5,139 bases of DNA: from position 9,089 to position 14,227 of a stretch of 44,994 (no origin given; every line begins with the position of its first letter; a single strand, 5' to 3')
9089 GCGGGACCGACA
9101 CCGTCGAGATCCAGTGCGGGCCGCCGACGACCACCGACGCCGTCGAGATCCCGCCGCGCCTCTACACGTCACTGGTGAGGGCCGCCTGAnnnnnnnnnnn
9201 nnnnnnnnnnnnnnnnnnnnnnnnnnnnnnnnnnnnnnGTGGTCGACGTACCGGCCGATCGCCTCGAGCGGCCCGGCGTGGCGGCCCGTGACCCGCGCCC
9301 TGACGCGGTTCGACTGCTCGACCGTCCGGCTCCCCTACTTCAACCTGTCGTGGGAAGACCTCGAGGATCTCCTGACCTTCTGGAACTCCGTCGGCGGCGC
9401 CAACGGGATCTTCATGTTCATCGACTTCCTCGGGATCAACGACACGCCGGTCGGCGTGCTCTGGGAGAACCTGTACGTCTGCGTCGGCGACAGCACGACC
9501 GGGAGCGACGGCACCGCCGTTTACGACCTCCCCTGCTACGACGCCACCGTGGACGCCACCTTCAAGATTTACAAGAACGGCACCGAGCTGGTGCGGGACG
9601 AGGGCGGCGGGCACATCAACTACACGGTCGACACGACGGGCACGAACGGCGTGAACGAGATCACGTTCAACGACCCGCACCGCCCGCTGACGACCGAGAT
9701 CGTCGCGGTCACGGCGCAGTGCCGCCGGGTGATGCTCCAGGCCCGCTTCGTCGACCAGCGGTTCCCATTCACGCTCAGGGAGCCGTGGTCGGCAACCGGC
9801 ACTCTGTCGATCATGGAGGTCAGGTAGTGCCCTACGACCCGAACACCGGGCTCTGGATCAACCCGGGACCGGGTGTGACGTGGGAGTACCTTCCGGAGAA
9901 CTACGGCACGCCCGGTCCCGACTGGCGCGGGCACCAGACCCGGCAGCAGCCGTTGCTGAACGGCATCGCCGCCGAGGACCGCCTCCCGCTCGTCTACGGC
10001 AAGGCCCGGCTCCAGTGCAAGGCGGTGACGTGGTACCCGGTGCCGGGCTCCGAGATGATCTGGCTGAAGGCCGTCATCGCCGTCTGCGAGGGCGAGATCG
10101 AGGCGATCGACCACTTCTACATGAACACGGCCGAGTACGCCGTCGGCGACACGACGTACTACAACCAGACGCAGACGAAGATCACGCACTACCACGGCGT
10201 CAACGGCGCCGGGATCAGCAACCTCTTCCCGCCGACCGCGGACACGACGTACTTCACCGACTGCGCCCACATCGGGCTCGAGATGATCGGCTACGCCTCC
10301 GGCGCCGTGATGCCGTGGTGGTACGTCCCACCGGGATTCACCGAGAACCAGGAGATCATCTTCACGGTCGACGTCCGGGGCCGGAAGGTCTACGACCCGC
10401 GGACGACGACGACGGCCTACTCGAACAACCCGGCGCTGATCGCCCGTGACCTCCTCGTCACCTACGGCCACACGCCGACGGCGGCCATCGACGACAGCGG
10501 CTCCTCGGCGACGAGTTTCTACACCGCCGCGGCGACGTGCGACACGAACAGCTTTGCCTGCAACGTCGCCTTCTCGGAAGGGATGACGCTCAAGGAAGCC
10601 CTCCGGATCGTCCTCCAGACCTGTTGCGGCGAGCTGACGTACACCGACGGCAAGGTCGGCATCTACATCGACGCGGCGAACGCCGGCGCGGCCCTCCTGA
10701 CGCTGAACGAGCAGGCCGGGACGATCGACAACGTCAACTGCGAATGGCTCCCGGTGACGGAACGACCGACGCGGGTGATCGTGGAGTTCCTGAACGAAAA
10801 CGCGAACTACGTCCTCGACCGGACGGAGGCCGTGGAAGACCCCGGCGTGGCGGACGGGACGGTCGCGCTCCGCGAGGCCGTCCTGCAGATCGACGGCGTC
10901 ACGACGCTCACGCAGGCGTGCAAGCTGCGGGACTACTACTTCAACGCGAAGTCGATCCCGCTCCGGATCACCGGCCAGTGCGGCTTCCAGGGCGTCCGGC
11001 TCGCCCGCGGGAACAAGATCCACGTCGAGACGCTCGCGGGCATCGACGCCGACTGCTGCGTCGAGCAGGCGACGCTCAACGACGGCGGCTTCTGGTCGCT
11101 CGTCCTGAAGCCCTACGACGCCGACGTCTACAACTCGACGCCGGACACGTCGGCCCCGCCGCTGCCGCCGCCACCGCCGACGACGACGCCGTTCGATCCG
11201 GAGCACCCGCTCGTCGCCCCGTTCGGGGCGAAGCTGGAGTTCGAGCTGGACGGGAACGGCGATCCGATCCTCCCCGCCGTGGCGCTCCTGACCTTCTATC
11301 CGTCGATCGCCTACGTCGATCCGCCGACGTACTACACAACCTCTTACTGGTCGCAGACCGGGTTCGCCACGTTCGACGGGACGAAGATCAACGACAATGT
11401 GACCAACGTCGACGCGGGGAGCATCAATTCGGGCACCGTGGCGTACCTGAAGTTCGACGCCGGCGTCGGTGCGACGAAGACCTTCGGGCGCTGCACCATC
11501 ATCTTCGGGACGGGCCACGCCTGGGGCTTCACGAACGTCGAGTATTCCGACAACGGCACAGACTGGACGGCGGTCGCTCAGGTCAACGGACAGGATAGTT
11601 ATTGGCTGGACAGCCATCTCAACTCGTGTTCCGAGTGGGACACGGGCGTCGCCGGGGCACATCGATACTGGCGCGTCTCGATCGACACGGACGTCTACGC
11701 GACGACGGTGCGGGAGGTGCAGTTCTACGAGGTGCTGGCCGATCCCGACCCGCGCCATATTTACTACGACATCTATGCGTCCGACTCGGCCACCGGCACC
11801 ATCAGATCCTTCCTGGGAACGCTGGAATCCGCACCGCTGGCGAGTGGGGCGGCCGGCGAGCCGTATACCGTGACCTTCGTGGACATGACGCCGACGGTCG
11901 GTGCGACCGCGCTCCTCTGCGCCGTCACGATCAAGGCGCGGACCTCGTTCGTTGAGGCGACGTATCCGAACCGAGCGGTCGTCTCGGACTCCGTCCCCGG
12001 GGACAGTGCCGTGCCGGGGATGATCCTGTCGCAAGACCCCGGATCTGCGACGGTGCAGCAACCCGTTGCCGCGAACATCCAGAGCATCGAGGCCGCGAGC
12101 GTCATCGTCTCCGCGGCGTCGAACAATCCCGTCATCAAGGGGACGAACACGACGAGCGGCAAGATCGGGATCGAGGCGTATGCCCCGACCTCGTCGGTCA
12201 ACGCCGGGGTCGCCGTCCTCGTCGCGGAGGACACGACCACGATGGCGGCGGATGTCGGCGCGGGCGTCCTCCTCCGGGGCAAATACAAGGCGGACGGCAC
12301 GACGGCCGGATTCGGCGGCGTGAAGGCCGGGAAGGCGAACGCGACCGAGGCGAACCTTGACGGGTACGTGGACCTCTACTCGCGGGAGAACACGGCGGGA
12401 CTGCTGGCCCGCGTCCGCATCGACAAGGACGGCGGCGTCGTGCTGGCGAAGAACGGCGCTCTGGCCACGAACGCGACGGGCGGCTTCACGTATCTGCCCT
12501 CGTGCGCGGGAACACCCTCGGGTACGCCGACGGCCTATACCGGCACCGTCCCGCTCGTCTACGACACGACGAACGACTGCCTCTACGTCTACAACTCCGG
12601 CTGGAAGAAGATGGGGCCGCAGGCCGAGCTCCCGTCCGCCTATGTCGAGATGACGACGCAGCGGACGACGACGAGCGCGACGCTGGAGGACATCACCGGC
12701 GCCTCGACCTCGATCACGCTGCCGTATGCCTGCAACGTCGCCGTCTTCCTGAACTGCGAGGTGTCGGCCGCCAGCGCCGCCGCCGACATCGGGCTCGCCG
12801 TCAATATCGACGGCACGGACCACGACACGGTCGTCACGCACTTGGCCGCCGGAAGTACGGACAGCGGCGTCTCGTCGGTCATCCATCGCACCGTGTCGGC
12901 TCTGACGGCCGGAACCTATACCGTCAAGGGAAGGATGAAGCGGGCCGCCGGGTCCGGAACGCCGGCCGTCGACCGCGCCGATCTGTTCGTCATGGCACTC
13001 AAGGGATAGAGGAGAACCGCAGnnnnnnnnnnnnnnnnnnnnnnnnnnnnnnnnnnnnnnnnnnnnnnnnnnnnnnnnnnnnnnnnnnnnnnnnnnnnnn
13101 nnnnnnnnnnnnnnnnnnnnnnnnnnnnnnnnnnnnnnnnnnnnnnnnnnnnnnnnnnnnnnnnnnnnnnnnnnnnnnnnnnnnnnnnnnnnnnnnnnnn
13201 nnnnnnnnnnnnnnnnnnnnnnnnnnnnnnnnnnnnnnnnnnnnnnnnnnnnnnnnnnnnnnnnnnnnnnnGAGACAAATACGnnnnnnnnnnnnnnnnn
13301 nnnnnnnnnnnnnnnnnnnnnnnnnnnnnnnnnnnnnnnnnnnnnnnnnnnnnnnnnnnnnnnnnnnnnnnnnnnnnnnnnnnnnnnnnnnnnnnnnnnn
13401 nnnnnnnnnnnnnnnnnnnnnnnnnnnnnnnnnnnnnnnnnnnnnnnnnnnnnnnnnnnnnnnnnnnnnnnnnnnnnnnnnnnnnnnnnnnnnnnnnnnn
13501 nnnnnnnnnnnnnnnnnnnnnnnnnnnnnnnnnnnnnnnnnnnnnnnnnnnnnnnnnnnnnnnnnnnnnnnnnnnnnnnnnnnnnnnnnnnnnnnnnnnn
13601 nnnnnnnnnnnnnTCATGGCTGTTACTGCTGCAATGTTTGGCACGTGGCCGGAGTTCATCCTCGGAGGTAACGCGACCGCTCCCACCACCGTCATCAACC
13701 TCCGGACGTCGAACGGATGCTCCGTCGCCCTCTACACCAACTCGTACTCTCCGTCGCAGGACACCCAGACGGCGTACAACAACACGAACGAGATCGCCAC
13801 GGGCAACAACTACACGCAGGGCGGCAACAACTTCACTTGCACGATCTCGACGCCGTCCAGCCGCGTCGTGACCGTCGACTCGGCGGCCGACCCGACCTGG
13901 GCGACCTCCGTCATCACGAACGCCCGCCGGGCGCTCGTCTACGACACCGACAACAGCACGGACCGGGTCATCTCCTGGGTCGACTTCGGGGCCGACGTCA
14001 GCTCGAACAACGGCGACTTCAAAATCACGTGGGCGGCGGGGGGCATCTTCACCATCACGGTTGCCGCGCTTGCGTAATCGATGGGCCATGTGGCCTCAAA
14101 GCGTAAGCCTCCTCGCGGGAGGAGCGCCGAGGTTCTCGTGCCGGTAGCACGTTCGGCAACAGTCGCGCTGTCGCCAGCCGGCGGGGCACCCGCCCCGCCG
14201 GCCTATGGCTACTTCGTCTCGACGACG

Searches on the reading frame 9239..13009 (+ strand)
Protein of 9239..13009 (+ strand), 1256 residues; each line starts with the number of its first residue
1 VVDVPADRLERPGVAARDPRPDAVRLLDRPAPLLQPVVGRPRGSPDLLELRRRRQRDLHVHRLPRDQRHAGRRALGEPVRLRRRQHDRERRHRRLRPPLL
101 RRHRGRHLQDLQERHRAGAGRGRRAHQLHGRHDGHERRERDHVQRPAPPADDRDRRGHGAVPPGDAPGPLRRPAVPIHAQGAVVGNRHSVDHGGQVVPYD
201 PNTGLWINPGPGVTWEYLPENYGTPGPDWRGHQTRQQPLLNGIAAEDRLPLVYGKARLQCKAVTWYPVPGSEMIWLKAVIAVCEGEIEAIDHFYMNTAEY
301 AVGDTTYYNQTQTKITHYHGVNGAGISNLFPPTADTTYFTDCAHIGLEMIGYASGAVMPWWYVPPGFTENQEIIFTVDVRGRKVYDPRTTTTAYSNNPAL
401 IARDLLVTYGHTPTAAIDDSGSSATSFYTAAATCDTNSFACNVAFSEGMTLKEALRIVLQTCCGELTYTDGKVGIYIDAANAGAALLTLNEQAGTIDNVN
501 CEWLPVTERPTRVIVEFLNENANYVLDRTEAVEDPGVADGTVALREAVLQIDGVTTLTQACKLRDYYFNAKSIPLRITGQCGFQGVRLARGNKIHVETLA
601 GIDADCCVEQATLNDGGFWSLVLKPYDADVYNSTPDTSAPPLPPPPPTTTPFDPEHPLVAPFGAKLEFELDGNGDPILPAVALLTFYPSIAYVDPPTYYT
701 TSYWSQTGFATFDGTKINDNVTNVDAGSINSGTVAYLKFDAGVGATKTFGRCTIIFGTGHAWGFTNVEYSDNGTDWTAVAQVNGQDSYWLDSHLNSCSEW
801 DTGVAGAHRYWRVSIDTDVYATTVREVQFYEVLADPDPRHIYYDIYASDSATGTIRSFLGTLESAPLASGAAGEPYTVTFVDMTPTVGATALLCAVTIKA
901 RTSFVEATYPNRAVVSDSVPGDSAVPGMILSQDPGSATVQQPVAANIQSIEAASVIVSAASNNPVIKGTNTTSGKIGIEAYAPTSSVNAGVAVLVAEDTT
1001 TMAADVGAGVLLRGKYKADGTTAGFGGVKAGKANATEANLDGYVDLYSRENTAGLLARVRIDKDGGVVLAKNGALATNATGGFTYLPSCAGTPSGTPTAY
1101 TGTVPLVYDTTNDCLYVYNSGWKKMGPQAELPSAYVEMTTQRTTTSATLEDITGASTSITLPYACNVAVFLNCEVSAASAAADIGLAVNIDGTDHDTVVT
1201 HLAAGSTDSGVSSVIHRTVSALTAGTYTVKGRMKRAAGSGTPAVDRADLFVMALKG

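Call 6: search_protein_families(library=pfam, proteins=[window:9239-13009:+], max_evalue=0.1)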
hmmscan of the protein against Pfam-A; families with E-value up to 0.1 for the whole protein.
window:9239-13009:+ (1256 aa): 1 family
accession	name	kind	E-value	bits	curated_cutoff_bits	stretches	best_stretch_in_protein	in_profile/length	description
PF13550.12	Phage-tail_3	-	0.028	14.8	23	1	447-561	2-112/164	Putative phage tail protein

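Call 7: search_protein_families(library=phrogs, proteins=[window:9239-13009:+], max_evalue=0.1)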
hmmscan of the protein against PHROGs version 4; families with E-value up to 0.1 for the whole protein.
window:9239-13009:+ (1256 aa): 2 families
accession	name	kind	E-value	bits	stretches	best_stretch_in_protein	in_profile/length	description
phrog_5616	-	tail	2.3e-19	70.2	1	249-1020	75-810/873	tail fiber protein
phrog_31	-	tail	1.5e-18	67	1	376-596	495-740/1565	central tail fiber J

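Call 37: search_protein_families(library=ncbifam, proteins=[window:9827-13009:+], max_evalue=0.1)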
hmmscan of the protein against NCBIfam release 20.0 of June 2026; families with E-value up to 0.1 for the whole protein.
window:9827-13009:+ (1060 aa): 0 families

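Call 41: search_dna_similar(query=window:9827-13009:+, collection=phages, mode=protein, max_evalue=0.00001, max_rows=15)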
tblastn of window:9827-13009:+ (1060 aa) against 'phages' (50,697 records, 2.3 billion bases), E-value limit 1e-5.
Records with a match: 5; places in all: 5; records where one place covers at least 80% of the query: 0.
Best place of each record, by identity: <60% 5.
By first word of the organism name: Roseobacter 5.
By host as written in the record: Roseobacter sp. FZCC0197 3; Roseobacter sp. FZCC0198 1; Roseobacter sp. FZCC0196 1.
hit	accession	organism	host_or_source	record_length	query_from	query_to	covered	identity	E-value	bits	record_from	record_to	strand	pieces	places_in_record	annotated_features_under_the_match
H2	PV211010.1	Roseobacter phage CRP-811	Roseobacter sp. FZCC0198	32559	55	276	21%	29.5%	5e-7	60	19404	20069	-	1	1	tail protein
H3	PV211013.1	Roseobacter phage CRP-823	Roseobacter sp. FZCC0197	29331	55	257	19%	29.8%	1e-7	62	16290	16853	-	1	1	tail protein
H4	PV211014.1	Roseobacter phage CRP-831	Roseobacter sp. FZCC0196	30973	55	223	16%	28.2%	1e-7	62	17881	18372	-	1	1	tail protein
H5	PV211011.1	Roseobacter phage CRP-821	Roseobacter sp. FZCC0197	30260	45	223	17%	25.5%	5e-7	61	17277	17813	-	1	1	tail protein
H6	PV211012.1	Roseobacter phage CRP-822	Roseobacter sp. FZCC0197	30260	45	223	17%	25.5%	5e-7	61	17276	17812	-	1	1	tail protein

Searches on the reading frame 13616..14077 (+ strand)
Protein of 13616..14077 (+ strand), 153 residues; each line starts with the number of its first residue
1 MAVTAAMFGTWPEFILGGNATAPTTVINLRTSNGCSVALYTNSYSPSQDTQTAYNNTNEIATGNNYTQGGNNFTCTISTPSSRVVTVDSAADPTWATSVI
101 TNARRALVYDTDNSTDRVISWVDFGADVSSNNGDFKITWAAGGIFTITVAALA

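Call 36: search_protein_families(library=phrogs, proteins=[window:13616-14077:+], max_evalue=0.01)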
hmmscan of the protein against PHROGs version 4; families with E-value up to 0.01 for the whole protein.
window:13616-14077:+ (153 aa): 1 family
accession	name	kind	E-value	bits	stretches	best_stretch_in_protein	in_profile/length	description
phrog_644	-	unknown function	4.1e-17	63.6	1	35-150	28-145/174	-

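Call 59: search_solved_structures(query=window:13616-14077:+, max_evalue=1, show_alignments=1)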
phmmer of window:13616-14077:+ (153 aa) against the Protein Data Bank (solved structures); distinct sequences matched with E-value up to 1: 12.
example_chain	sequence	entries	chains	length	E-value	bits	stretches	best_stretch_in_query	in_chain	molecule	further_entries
3epf_2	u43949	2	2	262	0.043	17.2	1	14-57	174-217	Protein VP2 | Capsid protein VP2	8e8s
8zb6_B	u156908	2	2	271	0.047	17.1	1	14-57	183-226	VP2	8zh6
1eah_2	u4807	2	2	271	0.048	17.1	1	14-57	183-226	POLIOVIRUS TYPE 2 COAT PROTEINS VP1 TO VP4 | Capsid protein VP2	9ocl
4q4v_2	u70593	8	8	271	0.05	17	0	15-56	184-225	Coxsackievirus capsid protein VP2 | VP2 | Capsid protein VP2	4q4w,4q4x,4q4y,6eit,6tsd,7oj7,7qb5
8e8y_2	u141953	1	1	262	0.12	15.8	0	15-57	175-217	Capsid protein VP2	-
5o5b_2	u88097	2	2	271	0.36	14.3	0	15-56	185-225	Capsid proteins, VP2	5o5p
8e8r_2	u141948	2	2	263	0.45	13.9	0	15-56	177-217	Capsid protein VP2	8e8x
3epd_2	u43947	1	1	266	0.47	13.9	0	15-56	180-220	protein VP2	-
1piv_2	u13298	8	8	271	0.49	13.8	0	15-56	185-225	POLIOVIRUS TYPE 3 (SUBUNIT VP2) | POLIOVIRUS TYPE 3, SABIN STRAIN | POLIOVIRUS TYPE 3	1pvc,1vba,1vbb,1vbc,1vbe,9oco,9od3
4qwp_A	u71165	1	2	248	0.77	13.2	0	21-78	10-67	Chitosanase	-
9oea_2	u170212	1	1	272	0.85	13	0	15-56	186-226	Capsid protein VP2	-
8e8z_2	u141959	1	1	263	0.92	12.9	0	15-56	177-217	Capsid protein VP2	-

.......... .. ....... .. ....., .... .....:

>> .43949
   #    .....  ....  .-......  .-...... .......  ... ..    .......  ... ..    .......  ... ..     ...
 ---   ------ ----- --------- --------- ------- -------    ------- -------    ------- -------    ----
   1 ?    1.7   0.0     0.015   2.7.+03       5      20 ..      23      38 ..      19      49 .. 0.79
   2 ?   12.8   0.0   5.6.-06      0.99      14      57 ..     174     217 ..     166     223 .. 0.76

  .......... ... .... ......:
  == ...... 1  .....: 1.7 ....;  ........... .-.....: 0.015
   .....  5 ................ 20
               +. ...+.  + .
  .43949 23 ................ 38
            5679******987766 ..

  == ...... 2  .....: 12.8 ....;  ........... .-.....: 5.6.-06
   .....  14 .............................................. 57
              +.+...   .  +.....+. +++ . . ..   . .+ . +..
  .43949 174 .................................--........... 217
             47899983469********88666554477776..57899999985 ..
